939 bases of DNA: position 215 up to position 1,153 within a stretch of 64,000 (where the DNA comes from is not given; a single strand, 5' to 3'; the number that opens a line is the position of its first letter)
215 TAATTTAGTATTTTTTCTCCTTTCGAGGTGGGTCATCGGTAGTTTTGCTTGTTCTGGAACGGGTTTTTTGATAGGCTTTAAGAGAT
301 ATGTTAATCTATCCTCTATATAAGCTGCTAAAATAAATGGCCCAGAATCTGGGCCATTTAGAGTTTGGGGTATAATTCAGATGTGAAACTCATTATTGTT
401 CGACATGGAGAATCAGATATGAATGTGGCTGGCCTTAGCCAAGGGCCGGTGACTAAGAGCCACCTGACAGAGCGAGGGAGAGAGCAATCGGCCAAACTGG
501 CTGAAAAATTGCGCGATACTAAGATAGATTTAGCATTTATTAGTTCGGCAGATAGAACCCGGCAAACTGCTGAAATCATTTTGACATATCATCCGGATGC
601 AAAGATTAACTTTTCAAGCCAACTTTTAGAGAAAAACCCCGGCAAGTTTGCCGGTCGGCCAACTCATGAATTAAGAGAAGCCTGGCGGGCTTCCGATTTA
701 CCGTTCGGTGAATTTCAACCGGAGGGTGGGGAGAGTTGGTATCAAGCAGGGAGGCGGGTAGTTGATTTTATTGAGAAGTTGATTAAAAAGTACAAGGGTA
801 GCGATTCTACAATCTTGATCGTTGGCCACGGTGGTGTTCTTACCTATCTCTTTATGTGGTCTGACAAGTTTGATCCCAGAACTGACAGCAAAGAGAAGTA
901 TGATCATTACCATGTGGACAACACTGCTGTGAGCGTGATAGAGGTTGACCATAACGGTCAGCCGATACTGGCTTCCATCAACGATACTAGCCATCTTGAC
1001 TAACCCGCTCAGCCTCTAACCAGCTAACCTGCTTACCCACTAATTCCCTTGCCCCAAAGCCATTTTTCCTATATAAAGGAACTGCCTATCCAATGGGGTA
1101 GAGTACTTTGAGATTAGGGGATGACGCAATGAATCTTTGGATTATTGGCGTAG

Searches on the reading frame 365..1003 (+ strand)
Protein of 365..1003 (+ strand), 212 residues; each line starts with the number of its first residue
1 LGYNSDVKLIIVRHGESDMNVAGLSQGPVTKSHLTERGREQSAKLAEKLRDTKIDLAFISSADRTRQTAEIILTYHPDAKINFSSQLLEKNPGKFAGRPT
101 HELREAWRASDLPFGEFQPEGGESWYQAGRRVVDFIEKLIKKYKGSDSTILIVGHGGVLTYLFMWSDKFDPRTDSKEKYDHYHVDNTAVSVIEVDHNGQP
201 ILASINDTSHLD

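Call 18: search_protein_families(library=pfam, proteins=[window:365-1003:+], max_evalue=0.01)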
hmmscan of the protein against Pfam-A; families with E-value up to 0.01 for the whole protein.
window:365-1003:+ (212 aa): 1 family
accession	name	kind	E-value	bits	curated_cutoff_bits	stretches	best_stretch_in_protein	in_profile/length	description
PF00300.27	His_Phos_1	-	1.9e-38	132.5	21.7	1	9-206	1-192/194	Histidine phosphatase superfamily (branch 1)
